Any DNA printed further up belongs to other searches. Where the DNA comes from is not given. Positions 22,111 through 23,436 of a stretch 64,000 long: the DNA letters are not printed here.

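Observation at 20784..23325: WYL regulator with two downstream unknown genes bracketed by its putative operators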

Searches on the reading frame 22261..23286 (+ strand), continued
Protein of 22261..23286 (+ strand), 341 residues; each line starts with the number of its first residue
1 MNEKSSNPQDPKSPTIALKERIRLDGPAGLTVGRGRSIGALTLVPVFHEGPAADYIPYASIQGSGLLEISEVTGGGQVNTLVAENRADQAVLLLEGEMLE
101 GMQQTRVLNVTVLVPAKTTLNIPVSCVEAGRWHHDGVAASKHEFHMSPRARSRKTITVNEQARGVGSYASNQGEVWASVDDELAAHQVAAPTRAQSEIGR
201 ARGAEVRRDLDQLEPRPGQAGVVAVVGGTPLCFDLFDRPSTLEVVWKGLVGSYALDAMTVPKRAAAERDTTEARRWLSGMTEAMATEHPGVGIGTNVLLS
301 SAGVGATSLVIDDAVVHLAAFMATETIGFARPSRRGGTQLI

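Call 34: search_protein_families(library=pfam, proteins=[L009:8923-9363:+, L009:9365-9697:+], max_evalue=0.01)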
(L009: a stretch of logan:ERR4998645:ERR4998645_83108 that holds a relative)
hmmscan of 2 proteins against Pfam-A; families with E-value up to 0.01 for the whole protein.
L009:8923-9363:+ (146 aa): 0 families

L009:9365-9697:+ (110 aa): 0 families

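Call 45: search_protein_families(library=pfam, proteins=[L007:8411-8980:+, L005:4099-4794:+], max_evalue=0.01)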
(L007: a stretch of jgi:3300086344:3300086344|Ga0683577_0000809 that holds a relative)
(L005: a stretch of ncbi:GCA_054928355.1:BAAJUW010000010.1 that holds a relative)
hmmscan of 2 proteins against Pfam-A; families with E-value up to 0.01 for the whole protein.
L007:8411-8980:+ (189 aa): 0 families

L005:4099-4794:+ (231 aa): 0 families

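Call 51: find_encoding_contigs(protein=P0040, flank=8000, max_places=1)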
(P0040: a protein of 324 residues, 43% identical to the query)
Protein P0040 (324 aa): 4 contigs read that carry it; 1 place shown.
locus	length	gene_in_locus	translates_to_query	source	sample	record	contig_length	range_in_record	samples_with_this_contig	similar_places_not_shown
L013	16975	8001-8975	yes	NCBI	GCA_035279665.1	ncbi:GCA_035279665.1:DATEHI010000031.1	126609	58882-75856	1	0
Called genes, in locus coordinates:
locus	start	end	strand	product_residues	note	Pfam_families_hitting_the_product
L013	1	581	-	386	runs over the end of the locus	PF01053:Cys_Met_Meta_PP, PF00155:Aminotran_1_2 (weak)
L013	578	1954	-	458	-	PF00291:PALP, PF00571:CBS (weak)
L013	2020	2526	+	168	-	PF02776:TPP_enzyme_N (weak)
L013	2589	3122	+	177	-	PF02775:TPP_enzyme_C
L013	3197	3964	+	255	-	PF04199:Cyclase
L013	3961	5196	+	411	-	PF13527:Acetyltransf_9, PF17668:Acetyltransf_17, PF13530:SCP2_2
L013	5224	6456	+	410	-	PF00266:Aminotran_5, PF22580:KYNU_C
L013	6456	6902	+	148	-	-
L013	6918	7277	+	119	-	PF07883:Cupin_2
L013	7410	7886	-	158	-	PF13560:HTH_31, PF01381:HTH_3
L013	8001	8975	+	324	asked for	PF20208:ARPP-1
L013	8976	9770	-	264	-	PF07014:Hs1pro-1_C (weak), PF03301:Trp_dioxygenase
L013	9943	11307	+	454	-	PF00501:AMP-binding, PF14535:AMP-binding_C_2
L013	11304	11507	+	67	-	-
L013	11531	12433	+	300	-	PF00561:Abhydrolase_1, PF12146:Hydrolase_4 (faint), PF12697:Abhydrolase_6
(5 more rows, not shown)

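Call 52: find_encoding_contigs(protein=P0063, flank=8000, max_places=1)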
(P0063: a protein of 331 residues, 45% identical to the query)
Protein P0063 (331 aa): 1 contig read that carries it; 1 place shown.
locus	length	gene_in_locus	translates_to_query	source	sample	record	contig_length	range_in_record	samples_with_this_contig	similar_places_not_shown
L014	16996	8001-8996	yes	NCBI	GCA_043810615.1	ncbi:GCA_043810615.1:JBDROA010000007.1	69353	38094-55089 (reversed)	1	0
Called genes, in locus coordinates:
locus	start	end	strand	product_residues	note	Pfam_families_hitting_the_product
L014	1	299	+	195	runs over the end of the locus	PF01553:Acyltransferase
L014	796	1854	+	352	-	-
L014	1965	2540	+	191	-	PF01613:Flavin_Reduct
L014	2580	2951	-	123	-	PF13473:Cupredoxin_1, PF00127:Copper-bind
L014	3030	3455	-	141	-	PF01638:HxlR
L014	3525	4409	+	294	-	PF13365:Trypsin_2, PF13180:PDZ_2, PF17820:PDZ_6 (weak)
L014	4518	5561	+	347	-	PF11271:PorA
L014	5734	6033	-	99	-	PF03992:ABM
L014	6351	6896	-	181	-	PF12844:HTH_19 (weak), PF13560:HTH_31, PF01381:HTH_3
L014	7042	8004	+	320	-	-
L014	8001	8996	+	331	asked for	PF20208:ARPP-1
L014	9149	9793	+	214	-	-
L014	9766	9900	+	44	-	-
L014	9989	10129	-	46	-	-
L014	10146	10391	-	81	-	-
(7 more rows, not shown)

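Call 55: predict_structure(alignment_id=A1)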
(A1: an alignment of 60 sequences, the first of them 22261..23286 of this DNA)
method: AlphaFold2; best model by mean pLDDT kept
length: 341 residues; sequences in the alignment: 60
mean_pLDDT: 92.0   pTM: 0.89
mean pLDDT of the five models: 92.0, 91.2, 91.1, 90.7, 90.0
residues with pLDDT >= 90: 286; 70-90: 28; 50-70: 20; < 50: 7
segments of 3 or more residues with pLDDT < 50: 1-3, 327-330
pLDDT, mean of each block of 10 residues (from residue 1): 56 94 94 97 98 97 95 84 98 98 94 98 93 77 96 97 97 95 96 93 94 96 98 98 98 97 95 97 97 98 96 98 66 56 57
secondary structure, 60 per line:
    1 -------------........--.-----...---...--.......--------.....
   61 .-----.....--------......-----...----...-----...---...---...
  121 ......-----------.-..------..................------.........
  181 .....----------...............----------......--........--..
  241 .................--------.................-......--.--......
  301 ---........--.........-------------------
elements in order: H14-21 E30-32 E36-38 E41-47 H58-61 E67-71 E80-85 E91-93 E98-100 E106-108 E112-114 E118-126 H148-165 H172-185 H196-210 E221-226 E229-236 H239-257 H266-282 E284-289 E295-300 E304-311 E314-322

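Call 59: search_solved_structures(query=A1, max_evalue=1)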
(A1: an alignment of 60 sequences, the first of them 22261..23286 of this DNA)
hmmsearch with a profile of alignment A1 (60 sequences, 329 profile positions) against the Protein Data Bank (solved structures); distinct sequences matched with E-value up to 1: 3.
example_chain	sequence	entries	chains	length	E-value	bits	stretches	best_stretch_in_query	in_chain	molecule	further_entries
3etz_A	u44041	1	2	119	0.0068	18.5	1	142-206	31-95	Adhesin A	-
3etw_A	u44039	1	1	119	0.011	17.9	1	142-206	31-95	Adhesin A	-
3etx_A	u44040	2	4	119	0.013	17.6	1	137-206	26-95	Adhesin A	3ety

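Call 70: search_protein_families(library=phrogs, proteins=[window:22261-23286:+, L009:8923-9363:+, L009:9365-9697:+], max_evalue=0.01)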
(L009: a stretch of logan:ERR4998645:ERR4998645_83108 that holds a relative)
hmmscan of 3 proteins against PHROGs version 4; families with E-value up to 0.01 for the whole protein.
window:22261-23286:+ (341 aa): 0 families

L009:8923-9363:+ (146 aa): 0 families

L009:9365-9697:+ (110 aa): 0 families

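Call 73: find_related_loci(query=A1, collection=metagenome_contigs, flank=10000)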
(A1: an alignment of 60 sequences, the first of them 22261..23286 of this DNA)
Query A1 (341 aa) in metagenome_contigs; peptide patterns used: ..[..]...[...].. (x = any residue, [..] = any of these).
600 stretches matched a pattern (row limit reached: there are more); 587 encode a relative of the query (tblastn E <= 1e-3); the best 80 are kept; 80 distinct loci.
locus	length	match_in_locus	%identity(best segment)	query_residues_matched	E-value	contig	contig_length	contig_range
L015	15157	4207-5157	41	1-319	5e-76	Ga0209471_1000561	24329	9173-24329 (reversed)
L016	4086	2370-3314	42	18-341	2e-75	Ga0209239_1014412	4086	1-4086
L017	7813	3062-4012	41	1-319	6e-75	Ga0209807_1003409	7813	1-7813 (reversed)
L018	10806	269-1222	41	1-320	4e-74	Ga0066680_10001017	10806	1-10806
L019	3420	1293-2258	44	24-339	2e-67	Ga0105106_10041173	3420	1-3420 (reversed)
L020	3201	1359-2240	40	27-320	3e-66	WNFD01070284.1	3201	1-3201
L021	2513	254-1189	44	29-337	9e-67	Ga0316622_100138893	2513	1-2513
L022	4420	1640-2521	40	27-320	5e-65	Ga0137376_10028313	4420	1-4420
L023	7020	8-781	43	62-320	6e-62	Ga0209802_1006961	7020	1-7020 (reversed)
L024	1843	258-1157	43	25-325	9e-63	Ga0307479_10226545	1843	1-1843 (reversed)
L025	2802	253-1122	46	30-321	7e-60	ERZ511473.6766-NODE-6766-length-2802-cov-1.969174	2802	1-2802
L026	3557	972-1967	42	13-335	2e-57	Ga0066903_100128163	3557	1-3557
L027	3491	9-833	41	54-321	3e-54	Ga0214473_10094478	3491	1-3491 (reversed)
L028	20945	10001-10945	41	28-335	4e-54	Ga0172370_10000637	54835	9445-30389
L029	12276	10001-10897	36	32-323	5e-51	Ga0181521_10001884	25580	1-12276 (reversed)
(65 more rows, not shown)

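Call 78: search_protein_families(library=pfam, alignment_id=A3, max_evalue=0.001)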
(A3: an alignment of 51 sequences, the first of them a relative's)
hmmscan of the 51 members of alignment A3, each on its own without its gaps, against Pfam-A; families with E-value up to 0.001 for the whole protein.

A. member 1, L015:3619-4119:- (166 aa): 5 families
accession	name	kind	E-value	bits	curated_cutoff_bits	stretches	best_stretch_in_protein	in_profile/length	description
PF13560.12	HTH_31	-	6.3e-11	42.9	27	1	29-88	1-61/64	Helix-turn-helix domain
PF01381.28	HTH_3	-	1.2e-10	41.7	23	1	35-83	2-50/55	Helix-turn-helix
PF13443.12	HTH_26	-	1.5e-06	28.7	22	1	39-91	7-60/63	Cro/C1-type HTH DNA-binding domain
PF12844.13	HTH_19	-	4.5e-06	26.9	30.2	1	31-92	1-62/64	Helix-turn-helix domain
PF13744.12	HTH_37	-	2.8e-05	24.3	27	1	28-84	17-74/80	Helix-turn-helix domain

B. families by the number of members that match (of 51 scanned): 35 families (the first 25 are shown)
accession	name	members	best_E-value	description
PF13411.12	MerR_1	6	7.7e-10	MerR HTH family regulatory protein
PF00158.32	Sigma54_activat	4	2e-73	Sigma-54 interaction domain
PF14532.12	Sigma54_activ_2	4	6.2e-21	Sigma-54 interaction domain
PF25583.1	WCX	4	1.6e-20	WCX domain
PF00004.35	AAA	4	7.2e-18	ATPase family associated with various cellular activities (AAA)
PF07728.20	AAA_5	4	9.3e-11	AAA domain (dynein-related subfamily)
PF12728.13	HTH_17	4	3.3e-06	Helix-turn-helix domain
PF13280.12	WYL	3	3e-21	WYL domain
PF25601.1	AAA_lid_14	3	5.7e-19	AAA+ ATPase lid domain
PF01381.28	HTH_3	3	1.5e-11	Helix-turn-helix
PF13560.12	HTH_31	3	6.3e-11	Helix-turn-helix domain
PF13443.12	HTH_26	3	1.9e-07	Cro/C1-type HTH DNA-binding domain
PF12844.13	HTH_19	3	4.3e-06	Helix-turn-helix domain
PF01078.27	Mg_chelatase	3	7.4e-06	Magnesium chelatase, subunit ChlI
PF13744.12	HTH_37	3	9.4e-06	Helix-turn-helix domain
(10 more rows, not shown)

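Call 79: search_protein_families(library=pfam, alignment_id=A4, max_evalue=0.001)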
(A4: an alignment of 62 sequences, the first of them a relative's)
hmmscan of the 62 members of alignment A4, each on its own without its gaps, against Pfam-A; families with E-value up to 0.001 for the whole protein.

A. member 1, L015:5224-6018:- (264 aa): 2 families
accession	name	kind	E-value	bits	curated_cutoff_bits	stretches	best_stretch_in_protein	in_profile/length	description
PF03301.18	Trp_dioxygenase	-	2.4e-61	208.4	34.9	2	21-171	7-172/346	Tryptophan 2,3-dioxygenase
PF07014.17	Hs1pro-1_C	-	5.3e-07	29.9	29.3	1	13-129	5-125/257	Hs1pro-1 protein C-terminus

B. families by the number of members that match (of 62 scanned): 40 families (the first 25 are shown)
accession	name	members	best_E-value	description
PF03301.18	Trp_dioxygenase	3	9.8e-62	Tryptophan 2,3-dioxygenase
PF13087.12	AAA_12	2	5.1e-29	AAA domain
PF22552.1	TY-Chap3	2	6.6e-26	T3SS (YopN, CesT) and YbjN peptide-binding chaperone 3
PF13482.12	RNase_H_2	2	6e-18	RNase_H superfamily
PF13086.12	AAA_11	2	3.2e-16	AAA domain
PF13604.12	AAA_30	2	9.7e-12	AAA domain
PF13245.12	AAA_19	2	8.1e-09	AAA domain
PF07014.17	Hs1pro-1_C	2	5.3e-07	Hs1pro-1 protein C-terminus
PF01443.25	Viral_helicase1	2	9.6e-06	Viral superfamily 1 RNA helicase core domain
PF05127.21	NAT10_TcmA_helicase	2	2.8e-05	RNA cytidine acetyltransferase NAT10/TcmA, helicase domain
PF09848.15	SLFN-g3_helicase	2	0.00053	Schlafen group 3, DNA/RNA helicase domain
PF20720.3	nSTAND3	2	0.00098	Novel STAND NTPase 3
PF00501.34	AMP-binding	1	3.9e-68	AMP-binding enzyme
PF03747.19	ADP_ribosyl_GH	1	3.7e-66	ADP-ribosylglycohydrolase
PF00144.29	Beta-lactamase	1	3.1e-45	Beta-lactamase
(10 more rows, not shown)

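Call 80: search_protein_representatives(alignment_id=A1)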
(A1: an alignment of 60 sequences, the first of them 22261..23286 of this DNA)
Query: 60 sequences, 329 profile positions. Proteins with E-value up to 0.001 (for the whole library): 11984; up to 1e-10: 8986; up to 1e-30: 4039. The best 150 are listed.
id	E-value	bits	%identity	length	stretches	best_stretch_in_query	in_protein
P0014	1.2e-123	428.6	-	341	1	8-328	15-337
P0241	1.5e-123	428.3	-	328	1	3-308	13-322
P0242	3.0e-119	414.1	-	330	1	3-324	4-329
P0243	6.7e-117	406.4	-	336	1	1-328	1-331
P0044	3.2e-112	391.0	-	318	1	4-311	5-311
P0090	2.0e-110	385.1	-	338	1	1-327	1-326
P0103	2.3e-107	375.1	-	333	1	10-326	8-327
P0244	5.5e-107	373.8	-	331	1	3-323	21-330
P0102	5.6e-106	370.5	-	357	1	3-326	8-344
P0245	1.8e-104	365.6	-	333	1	6-326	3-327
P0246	2.2e-104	365.3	-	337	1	4-318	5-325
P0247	2.2e-104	365.3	-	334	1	1-327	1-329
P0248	1.4e-103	362.6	-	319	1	4-308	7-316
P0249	2.4e-103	361.8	-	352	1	3-313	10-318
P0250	3.4e-102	358.0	-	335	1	5-325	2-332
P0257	3.7e-100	351.4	-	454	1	5-325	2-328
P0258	6.4e-100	350.6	-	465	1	13-310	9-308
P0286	2.7e-96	338.7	-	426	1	5-327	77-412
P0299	3.0e-95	335.2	-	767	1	6-313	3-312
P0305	1.1e-94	333.4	-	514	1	8-311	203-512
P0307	1.2e-94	333.2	-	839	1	6-310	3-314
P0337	2.4e-93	329.0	-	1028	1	6-313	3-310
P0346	3.5e-93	328.5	-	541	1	13-317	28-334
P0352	4.4e-93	328.1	-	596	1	7-326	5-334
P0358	1.8e-92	326.1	-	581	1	11-313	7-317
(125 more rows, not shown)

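Call 81: search_protein_families(library=pfam, proteins=[P0299, P0307, P0337, P0305, P0346, P0352, P0358, P0257, P0258, P0286], max_evalue=0.001)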
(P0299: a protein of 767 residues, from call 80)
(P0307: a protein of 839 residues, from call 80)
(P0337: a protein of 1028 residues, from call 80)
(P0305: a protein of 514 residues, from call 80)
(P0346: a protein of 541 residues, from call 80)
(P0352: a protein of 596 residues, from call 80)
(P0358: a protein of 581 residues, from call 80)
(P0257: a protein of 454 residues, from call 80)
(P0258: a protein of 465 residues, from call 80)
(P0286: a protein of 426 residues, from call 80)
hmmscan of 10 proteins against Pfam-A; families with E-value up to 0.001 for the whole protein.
P0299 (767 aa): 5 families
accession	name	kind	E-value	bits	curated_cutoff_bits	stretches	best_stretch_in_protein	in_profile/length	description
PF20208.3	ARPP-1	-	2.8e-98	329.3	27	1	10-304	1-297/297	ARG and Rhodanese-Phosphatase-superfamily-associated Protein domain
PF00092.34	VWA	-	1.1e-16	62.1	23.8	1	384-538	1-155/174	von Willebrand factor type A domain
PF13519.12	VWA_2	-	6.8e-16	59.3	27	1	386-491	2-107/107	von Willebrand factor type A domain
PF13768.12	VWA_3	-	4.3e-09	37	27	1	384-542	2-154/155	von Willebrand factor type A domain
PF05762.20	VWA_CoxE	-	0.00071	19.5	26.4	0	363-473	36-144/222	VWA domain containing CoxE-like protein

P0307 (839 aa): 5 families
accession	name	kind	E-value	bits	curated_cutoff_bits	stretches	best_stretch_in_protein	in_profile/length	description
PF20208.3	ARPP-1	-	1e-100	337.3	27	1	10-309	1-297/297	ARG and Rhodanese-Phosphatase-superfamily-associated Protein domain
PF10021.15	PARG_cat_microb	-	4e-33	115.3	23.5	1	582-726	1-146/146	Microbial-type PARG, catalytic domain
PF00092.34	VWA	-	1.8e-08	35.3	23.8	1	357-514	1-157/174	von Willebrand factor type A domain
PF13519.12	VWA_2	-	0.0002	22.4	27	1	359-449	2-93/107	von Willebrand factor type A domain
PF13768.12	VWA_3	-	0.00043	20.8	27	0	357-515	2-154/155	von Willebrand factor type A domain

P0337 (1028 aa): 4 families
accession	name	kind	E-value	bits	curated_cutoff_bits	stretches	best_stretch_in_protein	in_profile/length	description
PF20208.3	ARPP-1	-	2.6e-97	326.2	27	1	11-302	2-297/297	ARG and Rhodanese-Phosphatase-superfamily-associated Protein domain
PF10021.15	PARG_cat_microb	-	2.1e-31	109.7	23.5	1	773-914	4-146/146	Microbial-type PARG, catalytic domain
PF00092.34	VWA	-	1e-10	42.6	23.8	1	360-524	1-166/174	von Willebrand factor type A domain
PF13519.12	VWA_2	-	3.3e-06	28.1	27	1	362-426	2-70/107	von Willebrand factor type A domain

P0305 (514 aa): 4 families
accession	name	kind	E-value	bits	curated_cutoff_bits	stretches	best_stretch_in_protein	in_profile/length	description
PF20208.3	ARPP-1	-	2.2e-91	306.7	27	1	209-506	2-297/297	ARG and Rhodanese-Phosphatase-superfamily-associated Protein domain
PF22784.1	PTP-SAK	-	1.3e-12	48.5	27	1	43-158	23-129/153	Swiss Army Knife protein, DSP-PTPase phosphatase domain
PF22785.1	Tc-R-P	-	3.1e-12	47.4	27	1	46-142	18-105/106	Polymorphic toxin system, DSP-PTPase phosphatase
PF00782.25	DSPc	-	0.00042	20.6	33.5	1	44-138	11-95/133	Dual specificity phosphatase, catalytic domain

P0346 (541 aa): 1 family
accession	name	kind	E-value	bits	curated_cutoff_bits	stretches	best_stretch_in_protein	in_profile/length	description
PF20208.3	ARPP-1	-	7.5e-99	331.2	27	1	30-322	2-297/297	ARG and Rhodanese-Phosphatase-superfamily-associated Protein domain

P0352 (596 aa): 1 family
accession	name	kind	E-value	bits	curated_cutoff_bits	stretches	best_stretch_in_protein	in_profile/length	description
PF20208.3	ARPP-1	-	5.4e-94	315.3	27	1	12-308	2-297/297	ARG and Rhodanese-Phosphatase-superfamily-associated Protein domain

P0358 (581 aa): 1 family
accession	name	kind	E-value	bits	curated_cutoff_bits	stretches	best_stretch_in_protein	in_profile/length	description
PF20208.3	ARPP-1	-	1.6e-91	307.2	27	1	11-309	2-297/297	ARG and Rhodanese-Phosphatase-superfamily-associated Protein domain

P0257 (454 aa): 1 family
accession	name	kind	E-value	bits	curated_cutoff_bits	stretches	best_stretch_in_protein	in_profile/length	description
PF20208.3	ARPP-1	-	5.9e-99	331.6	27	1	11-303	2-297/297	ARG and Rhodanese-Phosphatase-superfamily-associated Protein domain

P0258 (465 aa): 1 family
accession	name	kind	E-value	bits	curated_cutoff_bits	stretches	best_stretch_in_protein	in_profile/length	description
PF20208.3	ARPP-1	-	7.2e-106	354.3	27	1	11-303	2-297/297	ARG and Rhodanese-Phosphatase-superfamily-associated Protein domain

P0286 (426 aa): 1 family
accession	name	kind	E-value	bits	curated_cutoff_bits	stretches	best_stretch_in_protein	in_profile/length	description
PF20208.3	ARPP-1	-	2.8e-96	322.8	27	1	86-388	2-297/297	ARG and Rhodanese-Phosphatase-superfamily-associated Protein domain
